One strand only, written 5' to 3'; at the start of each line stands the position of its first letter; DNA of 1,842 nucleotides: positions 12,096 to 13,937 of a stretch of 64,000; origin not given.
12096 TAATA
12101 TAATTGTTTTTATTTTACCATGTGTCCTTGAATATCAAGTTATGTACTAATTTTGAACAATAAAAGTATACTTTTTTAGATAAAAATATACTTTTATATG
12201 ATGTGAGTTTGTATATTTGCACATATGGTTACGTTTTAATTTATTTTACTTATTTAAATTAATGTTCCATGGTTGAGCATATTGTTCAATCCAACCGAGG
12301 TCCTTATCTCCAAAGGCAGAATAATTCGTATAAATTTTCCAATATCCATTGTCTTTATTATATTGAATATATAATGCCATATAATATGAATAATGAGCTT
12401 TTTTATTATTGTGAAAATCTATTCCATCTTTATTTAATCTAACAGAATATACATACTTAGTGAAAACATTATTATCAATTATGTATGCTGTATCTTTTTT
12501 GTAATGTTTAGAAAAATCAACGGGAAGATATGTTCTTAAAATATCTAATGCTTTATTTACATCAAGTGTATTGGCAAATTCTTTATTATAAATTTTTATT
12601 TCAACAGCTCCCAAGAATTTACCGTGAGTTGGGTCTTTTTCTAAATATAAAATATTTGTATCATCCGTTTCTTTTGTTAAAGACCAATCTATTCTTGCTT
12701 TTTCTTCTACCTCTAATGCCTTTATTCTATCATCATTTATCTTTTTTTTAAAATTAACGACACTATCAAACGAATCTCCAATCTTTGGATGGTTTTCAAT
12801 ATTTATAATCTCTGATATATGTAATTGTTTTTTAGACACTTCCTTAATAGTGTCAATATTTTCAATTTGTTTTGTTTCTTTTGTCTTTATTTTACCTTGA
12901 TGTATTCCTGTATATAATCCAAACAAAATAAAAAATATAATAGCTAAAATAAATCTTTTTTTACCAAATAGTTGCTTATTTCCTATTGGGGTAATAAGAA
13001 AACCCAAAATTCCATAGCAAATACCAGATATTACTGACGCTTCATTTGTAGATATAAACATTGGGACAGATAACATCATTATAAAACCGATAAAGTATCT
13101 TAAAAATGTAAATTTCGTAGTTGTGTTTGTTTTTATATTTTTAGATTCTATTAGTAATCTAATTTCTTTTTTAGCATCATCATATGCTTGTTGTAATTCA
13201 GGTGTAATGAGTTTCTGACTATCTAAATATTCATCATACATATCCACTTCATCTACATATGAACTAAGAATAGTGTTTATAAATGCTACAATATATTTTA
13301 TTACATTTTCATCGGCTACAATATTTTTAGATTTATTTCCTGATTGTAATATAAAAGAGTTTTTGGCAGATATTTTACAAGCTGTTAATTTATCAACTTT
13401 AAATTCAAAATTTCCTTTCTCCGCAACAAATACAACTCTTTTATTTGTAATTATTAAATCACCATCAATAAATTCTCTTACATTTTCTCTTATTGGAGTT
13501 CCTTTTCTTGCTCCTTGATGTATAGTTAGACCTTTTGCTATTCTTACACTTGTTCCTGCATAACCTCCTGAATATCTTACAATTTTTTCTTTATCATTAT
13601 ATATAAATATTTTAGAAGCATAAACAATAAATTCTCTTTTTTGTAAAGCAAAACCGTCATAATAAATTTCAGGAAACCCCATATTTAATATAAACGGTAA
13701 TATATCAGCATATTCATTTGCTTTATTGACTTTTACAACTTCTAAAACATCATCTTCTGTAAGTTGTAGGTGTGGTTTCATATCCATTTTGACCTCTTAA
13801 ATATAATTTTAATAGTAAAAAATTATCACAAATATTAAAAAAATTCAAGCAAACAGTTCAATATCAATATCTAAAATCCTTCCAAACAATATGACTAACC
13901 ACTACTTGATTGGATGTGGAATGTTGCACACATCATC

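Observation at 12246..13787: Islet cargo gene: PH-domain-like cytoplasmic N-terminus, TM block, extracytoplasmic C-terminal domain of unknown fold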

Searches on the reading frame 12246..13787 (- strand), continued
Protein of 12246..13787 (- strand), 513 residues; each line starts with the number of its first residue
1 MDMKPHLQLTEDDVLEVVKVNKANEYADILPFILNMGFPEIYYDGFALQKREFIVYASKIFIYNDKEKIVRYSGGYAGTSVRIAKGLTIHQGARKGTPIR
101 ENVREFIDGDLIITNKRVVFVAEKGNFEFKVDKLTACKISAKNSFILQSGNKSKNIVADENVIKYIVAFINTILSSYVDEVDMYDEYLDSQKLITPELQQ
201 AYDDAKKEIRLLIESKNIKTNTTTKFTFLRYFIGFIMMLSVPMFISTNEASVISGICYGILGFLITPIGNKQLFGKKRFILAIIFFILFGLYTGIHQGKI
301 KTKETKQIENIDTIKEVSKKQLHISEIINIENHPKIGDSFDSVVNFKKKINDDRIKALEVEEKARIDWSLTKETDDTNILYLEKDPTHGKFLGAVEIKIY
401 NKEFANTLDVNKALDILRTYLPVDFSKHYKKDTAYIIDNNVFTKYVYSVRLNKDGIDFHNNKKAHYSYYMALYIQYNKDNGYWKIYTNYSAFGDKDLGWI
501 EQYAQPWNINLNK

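Call 78: find_encoding_contigs(protein=P0029, flank=8000, max_places=3)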
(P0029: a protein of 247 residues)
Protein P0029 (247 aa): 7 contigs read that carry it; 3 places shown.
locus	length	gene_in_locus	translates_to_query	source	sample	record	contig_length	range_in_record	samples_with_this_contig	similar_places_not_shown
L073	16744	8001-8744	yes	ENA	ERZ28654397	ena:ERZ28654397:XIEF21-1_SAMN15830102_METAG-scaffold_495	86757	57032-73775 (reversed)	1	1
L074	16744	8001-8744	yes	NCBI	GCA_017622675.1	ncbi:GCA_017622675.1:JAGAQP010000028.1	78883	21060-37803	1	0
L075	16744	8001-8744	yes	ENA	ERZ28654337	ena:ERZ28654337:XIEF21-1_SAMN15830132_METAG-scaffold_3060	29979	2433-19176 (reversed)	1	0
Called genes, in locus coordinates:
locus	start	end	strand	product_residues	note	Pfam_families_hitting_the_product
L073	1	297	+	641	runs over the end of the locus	PF02518:HATPase_c, PF00204:DNA_gyraseB, PF01751:Toprim, PF00986:DNA_gyraseB_C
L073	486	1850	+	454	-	PF02878:PGM_PMM_I, PF02879:PGM_PMM_II, PF02880:PGM_PMM_III, PF00408:PGM_PMM_IV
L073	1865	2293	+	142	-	-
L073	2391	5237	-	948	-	PF09992:NAGPA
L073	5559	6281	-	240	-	PF01171:ATP_bind_3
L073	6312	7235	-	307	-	PF06541:ABC_trans_CmpB, PF01442:Apolipoprotein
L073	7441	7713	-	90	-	-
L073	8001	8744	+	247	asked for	-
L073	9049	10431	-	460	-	PF00589:Phage_integrase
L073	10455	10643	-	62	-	PF12728:HTH_17 (weak)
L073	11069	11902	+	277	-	-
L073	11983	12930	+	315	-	PF00145:DNA_methylase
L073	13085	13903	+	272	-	PF09556:RE_HaeIII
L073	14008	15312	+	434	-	PF13304:AAA_21, PF13175:AAA_15 (weak)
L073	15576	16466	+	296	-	PF00753:Lactamase_B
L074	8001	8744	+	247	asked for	-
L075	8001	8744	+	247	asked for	-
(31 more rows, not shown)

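Call 86: search_dna_similar(query=window:12246-13787:-, collection=phages, mode=protein, max_rows=25, max_evalue=0.001)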
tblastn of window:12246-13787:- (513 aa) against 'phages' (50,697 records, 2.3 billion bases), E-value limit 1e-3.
No match.

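Call 87: search_dna_similar(query=window:12246-13787:-, collection=plasmids, mode=protein, max_rows=25, max_evalue=0.001)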
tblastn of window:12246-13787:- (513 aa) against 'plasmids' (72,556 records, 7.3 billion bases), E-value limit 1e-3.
Records with a match: 2; places in all: 2; records where one place covers at least 80% of the query: 0.
Best place of each record, by identity: <60% 2.
By first word of the organism name: Moraxella 1; Yersinia 1.
By predicted mobility (MOB-suite, as given by PLSDB): mobilizable 1; non-mobilizable 1.
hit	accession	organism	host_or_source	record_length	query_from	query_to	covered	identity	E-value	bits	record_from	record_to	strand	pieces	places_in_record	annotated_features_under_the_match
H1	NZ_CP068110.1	Moraxella osloensis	-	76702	25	170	28%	25.2%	7e-6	57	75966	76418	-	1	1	none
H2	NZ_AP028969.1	Yersinia pseudotuberculosis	-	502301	68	135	13%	36.8%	7e-4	50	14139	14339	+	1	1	hypothetical protein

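Call 88: search_dna_similar(query=P0067, collection=phages, mode=protein, max_rows=25, max_evalue=0.001)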
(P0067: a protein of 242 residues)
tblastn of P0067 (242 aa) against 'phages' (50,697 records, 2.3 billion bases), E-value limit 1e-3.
Records with a match: 5; places in all: 5; records where one place covers at least 80% of the query: 0.
Best place of each record, by identity: <60% 5.
By first word of the organism name: Bordetella 5.
By host as written in the record: Bordetella avium 5.
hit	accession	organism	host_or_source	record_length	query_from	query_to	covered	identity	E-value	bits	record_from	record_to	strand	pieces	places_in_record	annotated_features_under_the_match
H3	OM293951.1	Bordetella phage vB_BaM-IFTN2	Bordetella avium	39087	102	218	48%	28.2%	1e-3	46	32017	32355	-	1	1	hypothetical protein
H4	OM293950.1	Bordetella phage vB_BaM-IFTN1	Bordetella avium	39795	102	218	48%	28.2%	1e-3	46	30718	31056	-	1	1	TerB family tellurite resistance protein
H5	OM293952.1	Bordetella phage vB_BaM-IFTN3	Bordetella avium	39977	102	218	48%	28.2%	1e-3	46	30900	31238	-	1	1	TerB family tellurite resistance protein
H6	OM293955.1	Bordetella phage vB_BaM-IFTN6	Bordetella avium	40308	102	218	48%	28.2%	1e-3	46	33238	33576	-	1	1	TerB family tellurite resistance protein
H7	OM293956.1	Bordetella phage vB_BaM-IFTN7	Bordetella avium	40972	102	218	48%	28.2%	1e-3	46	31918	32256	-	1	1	TerB family tellurite resistance protein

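Call 89: get_annotated_region(hit=H4, flank=4000)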
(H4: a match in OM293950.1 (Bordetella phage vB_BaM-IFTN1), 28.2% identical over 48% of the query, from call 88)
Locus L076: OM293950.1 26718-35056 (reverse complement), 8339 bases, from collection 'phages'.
description: Bordetella phage vB_BaM-IFTN1, complete genome.
organism: Bordetella phage vB_BaM-IFTN1 (NCBI taxid 2928717)
taxonomy: Viruses; Duplodnaviria; Heunggongvirae; Uroviricota; Caudoviricetes
host: Bordetella avium; source: drinking water, chicken, hobby farm; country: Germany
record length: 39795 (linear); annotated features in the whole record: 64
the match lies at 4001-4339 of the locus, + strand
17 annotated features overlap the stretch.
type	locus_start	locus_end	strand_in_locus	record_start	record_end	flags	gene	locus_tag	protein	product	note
CDS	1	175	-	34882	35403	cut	-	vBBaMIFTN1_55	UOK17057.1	hypothetical protein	-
CDS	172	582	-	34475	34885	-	-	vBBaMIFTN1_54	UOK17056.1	recombination protein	recombination (NinB)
CDS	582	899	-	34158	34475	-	-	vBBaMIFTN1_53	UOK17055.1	transcriptional regulator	-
CDS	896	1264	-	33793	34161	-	-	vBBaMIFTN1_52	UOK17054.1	hypothetical protein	-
CDS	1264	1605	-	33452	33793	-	-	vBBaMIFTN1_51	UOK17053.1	hypothetical protein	-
CDS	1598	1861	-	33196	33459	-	-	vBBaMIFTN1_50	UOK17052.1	Cro/CI family transcriptional regulator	-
CDS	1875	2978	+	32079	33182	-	-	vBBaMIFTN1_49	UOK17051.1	repressor protein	-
CDS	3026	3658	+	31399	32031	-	-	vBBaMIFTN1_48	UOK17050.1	hypothetical protein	-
CDS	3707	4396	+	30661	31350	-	-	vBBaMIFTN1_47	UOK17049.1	TerB family tellurite resistance protein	-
CDS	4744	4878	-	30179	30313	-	-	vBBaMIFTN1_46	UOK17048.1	hypothetical protein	-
CDS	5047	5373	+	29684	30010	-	-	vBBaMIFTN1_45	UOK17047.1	hypothetical protein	-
CDS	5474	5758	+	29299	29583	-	-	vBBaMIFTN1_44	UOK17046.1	Ead/Ea22-like protein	-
CDS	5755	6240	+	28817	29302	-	-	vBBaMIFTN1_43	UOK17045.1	HNH endonuclease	-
CDS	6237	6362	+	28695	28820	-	-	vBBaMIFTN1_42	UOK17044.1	hypothetical protein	-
CDS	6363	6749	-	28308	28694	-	-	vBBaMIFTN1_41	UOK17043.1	hypothetical protein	-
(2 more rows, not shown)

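Call 109: get_annotated_region(hit=H1, flank=6000)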
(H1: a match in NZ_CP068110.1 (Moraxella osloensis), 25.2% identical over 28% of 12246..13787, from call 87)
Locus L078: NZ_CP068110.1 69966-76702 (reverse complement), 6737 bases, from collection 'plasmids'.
description: Moraxella osloensis strain FDAARGOS_1130 plasmid unnamed2, complete sequence
organism: Moraxella osloensis (NCBI taxid 34062)
taxonomy: Bacteria; Pseudomonadota; Gammaproteobacteria; Moraxellales; Moraxellaceae; Moraxella; Moraxella osloensis
host: -; source: -; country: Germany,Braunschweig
typing (MOB-suite, as given by PLSDB): mobilizable; replicon rep_cluster_263; relaxase MOBP
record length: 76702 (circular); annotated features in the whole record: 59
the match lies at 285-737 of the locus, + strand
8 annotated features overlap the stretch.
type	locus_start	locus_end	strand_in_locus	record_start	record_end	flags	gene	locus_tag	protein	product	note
CDS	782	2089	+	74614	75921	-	-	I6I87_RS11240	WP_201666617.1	VWA domain-containing protein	-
CDS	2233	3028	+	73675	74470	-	-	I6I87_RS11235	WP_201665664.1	IS5 family transposase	-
CDS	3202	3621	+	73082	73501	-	-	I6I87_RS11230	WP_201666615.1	hypothetical protein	-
CDS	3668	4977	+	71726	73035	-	-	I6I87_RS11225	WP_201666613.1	IS3 family transposase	-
CDS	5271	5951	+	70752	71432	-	-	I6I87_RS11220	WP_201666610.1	NAD(P)H-dependent oxidoreductase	-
CDS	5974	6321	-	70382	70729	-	-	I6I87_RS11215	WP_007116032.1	YnfA family protein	-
CDS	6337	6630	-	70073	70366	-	-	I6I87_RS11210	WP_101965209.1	metalloregulator ArsR/SmtB family transcription factor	GO:0006355 - regulation of DNA-templated transcription [Evidence IEA]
CDS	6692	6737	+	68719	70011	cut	-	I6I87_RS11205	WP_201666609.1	arsenic transporter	GO:0046685 - response to arsenic-containing substance [Evidence IEA]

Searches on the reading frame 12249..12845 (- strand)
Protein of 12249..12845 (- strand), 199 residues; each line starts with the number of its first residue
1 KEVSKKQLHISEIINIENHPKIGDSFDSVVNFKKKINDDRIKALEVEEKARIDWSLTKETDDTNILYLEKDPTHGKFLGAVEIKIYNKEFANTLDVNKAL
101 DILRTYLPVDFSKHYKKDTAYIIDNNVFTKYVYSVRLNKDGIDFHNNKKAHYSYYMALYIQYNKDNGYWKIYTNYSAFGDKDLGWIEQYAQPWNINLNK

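Call 38: find_homologous_proteins(query=A2, max_evalue=0.00001)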
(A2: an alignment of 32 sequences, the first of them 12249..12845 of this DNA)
Query A2 (32 sequences) (199 aa, profile of the alignment): 16 proteins with E <= 0.00001 among 4405 candidates.
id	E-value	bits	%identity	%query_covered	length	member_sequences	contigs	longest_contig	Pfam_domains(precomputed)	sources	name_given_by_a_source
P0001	3.4e-74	268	100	100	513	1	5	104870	-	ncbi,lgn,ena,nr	ncbi:MAG: hypothetical protein IKV03_05700 [Alphaproteobacteria bacterium]|nr:hypothetical protein [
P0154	2.3e-62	229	-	-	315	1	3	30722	-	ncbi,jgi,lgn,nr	ncbi:MAG: hypothetical protein K0R19_2019 [Bacillota bacterium]|jgi:hypothetical protein|nr:hypothet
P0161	7.6e-48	181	20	99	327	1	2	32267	PF13240.12,PF12773.14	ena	-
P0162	1.3e-47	181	21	97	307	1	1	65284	-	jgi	-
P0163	6.2e-47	178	21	99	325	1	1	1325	PF12773.14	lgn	-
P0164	3.1e-46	176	21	99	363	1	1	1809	PF12773.14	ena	-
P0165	2.0e-45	173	21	94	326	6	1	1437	-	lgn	-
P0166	1.0e-44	171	-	-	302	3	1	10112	-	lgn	-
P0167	1.0e-43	168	25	52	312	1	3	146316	PF12773.14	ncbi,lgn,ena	-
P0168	2.0e-43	167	20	100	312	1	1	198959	-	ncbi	ncbi:hypothetical protein [Paenibacillus marinisediminis]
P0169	6.4e-43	165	24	98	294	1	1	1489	-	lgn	-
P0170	6.1e-37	146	22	94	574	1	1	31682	PF12773.14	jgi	-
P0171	3.2e-35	140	27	59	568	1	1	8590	PF14853.13,PF12773.14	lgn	-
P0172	9.2e-27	112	23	94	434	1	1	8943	PF13240.12,PF12773.14,PF13248.12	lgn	-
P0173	1.7e-22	98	21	51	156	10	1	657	-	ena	-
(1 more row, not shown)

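Call 47: predict_structure(alignment_id=A3)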
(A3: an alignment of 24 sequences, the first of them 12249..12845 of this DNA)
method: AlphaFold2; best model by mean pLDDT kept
length: 199 residues; sequences in the alignment: 24
mean_pLDDT: 92.6   pTM: 0.88
mean pLDDT of the five models: 92.6, 92.1, 92.0, 91.8, 91.5
residues with pLDDT >= 90: 172; 70-90: 21; 50-70: 4; < 50: 2
segments of 3 or more residues with pLDDT < 50: none
pLDDT, mean of each block of 10 residues (from residue 1): 70 95 96 95 96 90 95 93 94 95 94 95 97 96 88 93 94 93 95 85
secondary structure, 60 per line:
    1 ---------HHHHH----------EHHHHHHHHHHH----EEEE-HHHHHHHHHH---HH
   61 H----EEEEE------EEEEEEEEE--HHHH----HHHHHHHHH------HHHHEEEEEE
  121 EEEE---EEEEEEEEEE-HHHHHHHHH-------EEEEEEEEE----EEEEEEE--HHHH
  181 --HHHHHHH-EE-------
elements in order: H10-14 H26-36 E41-44 H46-55 E66-70 E77-85 H88-91 H96-104 H111-114 E115-124 E128-137 H139-147 E155-163 E168-174 H177-180 H183-189

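Call 58: fold_search(model_id=the predicted structure, library=viral)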
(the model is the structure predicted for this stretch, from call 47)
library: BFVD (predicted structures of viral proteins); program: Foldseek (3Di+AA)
matches with E <= 10: 1358; with E <= 0.001: 1
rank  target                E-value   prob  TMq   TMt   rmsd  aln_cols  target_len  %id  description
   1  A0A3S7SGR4            7.0e-04  1.00  0.27  0.38   7.0       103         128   16  (no name in the UniProt tables at hand)
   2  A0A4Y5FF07            1.3e-03  0.90  0.25  0.28  18.3       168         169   14  Uncharacterized protein [Lactobacillus phage 3-521]
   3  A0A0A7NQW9            4.4e-03  0.90  0.24  0.25   7.2       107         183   13  Uncharacterized protein [Lactobacillus phage LfeInf]
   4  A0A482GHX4            5.3e-03  0.82  0.27  0.31   8.3       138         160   10  Uncharacterized protein [Escherichia phage vB_EcoM_Goslar]
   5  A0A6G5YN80            5.7e-03  0.60  0.23  0.24  16.7       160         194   14  (no name in the UniProt tables at hand)
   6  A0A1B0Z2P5            8.2e-03  0.98  0.25  0.47   9.1       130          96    9  (no name in the UniProt tables at hand)
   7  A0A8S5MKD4            9.9e-03  0.97  0.24  0.45   6.3       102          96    9  Uncharacterized protein [Siphoviridae sp. ctrpg19]
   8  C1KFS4                1.5e-02  0.89  0.25  0.29   6.5        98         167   12  Uncharacterized protein [Lactobacillus phage Lb338-1]
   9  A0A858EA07            1.5e-02  0.75  0.25  0.30  12.2       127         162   12  Uncharacterized protein [Listeria phage vB_Liva_VAfA18]
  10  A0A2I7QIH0            1.6e-02  0.91  0.24  0.37   4.6        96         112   11  (no name in the UniProt tables at hand)
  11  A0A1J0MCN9            1.6e-02  0.89  0.24  0.47   5.1        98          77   13  (no name in the UniProt tables at hand)
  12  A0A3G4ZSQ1            1.6e-02  0.69  0.19  0.10   7.3        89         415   15  Uncharacterized protein [Edafosvirus sp.]
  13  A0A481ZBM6            1.7e-02  0.30  0.27  0.29  21.0       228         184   10  Uncharacterized protein [Pithovirus LCPAC403]
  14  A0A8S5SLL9            1.9e-02  0.44  0.29  0.28  13.3       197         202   13  Uncharacterized protein [Siphoviridae sp. ctrCN24]
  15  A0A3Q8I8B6            2.1e-02  0.80  0.25  0.29   6.2       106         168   10  Uncharacterized protein [Lactobacillus phage Bromius]
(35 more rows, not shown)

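Call 76: find_encoding_contigs(protein=P0168, flank=8000, max_places=2)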
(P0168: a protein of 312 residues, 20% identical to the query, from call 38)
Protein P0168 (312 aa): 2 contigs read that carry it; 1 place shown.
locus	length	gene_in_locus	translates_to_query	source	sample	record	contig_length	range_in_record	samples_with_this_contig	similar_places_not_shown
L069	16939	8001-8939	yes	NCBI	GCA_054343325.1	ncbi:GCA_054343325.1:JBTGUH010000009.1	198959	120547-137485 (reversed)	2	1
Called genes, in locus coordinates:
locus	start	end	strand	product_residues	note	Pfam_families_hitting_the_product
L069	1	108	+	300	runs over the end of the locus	PF00149:Metallophos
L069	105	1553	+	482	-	PF02789:Peptidase_M17_N, PF00883:Peptidase_M17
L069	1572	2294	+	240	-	PF03009:GDPD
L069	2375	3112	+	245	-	PF02308:MgtC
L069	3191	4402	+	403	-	PF07690:MFS_1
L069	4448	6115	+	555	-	PF13320:GH123_cat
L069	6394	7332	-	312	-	PF08220:HTH_DeoR (weak), PF08279:HTH_11, PF13280:WYL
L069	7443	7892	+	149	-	PF06983:3-dmu-9_3-mt, PF00903:Glyoxalase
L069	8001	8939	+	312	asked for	-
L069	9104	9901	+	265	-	PF11155:DUF2935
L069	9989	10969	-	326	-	PF01497:Peripla_BP_2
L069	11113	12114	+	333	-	PF01032:FecCD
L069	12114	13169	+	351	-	PF01032:FecCD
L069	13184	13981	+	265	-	PF02463:SMC_N (weak), PF13555:AAA_29 (faint), PF00005:ABC_tran, PF13175:AAA_15, PF13304:AAA_21 (weak)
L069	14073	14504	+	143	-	PF01047:MarR, PF12802:MarR_2, PF13463:HTH_27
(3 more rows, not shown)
